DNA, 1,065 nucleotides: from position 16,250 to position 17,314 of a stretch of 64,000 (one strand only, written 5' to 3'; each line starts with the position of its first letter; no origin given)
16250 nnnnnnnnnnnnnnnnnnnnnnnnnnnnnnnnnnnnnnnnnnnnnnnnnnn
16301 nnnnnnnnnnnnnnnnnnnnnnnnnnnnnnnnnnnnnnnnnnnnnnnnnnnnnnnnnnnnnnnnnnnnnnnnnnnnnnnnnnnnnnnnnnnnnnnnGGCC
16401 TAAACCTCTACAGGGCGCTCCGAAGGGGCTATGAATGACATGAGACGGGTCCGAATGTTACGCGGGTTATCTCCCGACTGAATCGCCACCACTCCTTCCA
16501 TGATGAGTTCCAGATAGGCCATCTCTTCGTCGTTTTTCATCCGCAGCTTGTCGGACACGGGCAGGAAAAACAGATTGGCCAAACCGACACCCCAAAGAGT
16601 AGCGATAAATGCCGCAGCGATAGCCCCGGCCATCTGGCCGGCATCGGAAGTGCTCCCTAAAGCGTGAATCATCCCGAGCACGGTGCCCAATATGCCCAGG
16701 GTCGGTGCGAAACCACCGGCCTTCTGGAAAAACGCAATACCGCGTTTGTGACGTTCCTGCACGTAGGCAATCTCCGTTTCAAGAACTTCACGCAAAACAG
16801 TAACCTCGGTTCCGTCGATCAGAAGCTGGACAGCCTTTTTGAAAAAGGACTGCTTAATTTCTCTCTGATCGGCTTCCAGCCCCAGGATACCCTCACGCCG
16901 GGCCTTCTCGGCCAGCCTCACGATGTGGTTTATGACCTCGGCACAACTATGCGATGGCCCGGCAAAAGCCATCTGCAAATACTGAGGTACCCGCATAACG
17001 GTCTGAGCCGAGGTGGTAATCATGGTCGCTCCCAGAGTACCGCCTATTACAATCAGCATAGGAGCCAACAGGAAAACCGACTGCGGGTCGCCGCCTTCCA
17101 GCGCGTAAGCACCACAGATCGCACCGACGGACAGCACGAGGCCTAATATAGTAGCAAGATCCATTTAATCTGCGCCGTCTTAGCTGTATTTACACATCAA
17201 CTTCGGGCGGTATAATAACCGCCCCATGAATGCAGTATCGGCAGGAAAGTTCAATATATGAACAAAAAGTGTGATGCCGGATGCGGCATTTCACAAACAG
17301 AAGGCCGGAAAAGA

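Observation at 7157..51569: Recurrent GTTMA-N15/16-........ promoter-like motif in five intergenic regions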

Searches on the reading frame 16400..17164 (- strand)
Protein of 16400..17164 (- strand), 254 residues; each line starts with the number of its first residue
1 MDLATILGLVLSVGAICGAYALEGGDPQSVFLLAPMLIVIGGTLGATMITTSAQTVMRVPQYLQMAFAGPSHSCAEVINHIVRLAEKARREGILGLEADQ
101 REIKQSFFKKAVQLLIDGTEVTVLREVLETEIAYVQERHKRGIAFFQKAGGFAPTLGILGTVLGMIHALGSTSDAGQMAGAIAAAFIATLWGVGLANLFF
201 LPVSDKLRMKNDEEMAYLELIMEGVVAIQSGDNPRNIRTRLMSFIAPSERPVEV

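Call 6: search_protein_families(library=pfam, proteins=[window:16400-17164:-])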
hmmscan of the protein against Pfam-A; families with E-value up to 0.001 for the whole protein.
window:16400-17164:- (254 aa): 2 families
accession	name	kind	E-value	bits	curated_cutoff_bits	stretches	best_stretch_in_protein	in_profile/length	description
PF01618.21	MotA_ExbB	-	1.1e-30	106.4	22.9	1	101-219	3-126/127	MotA/TolQ/ExbB proton channel family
PF20560.3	MotA_N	-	3.4e-10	40.5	27.3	1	6-92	1-91/91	Motility protein A N-terminal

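Call 21: find_encoding_contigs(protein=window:16400-17164:-, flank=10000, max_places=6)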
Protein window:16400-17164:- (254 aa): no gene with exactly this product is on record in the collection.
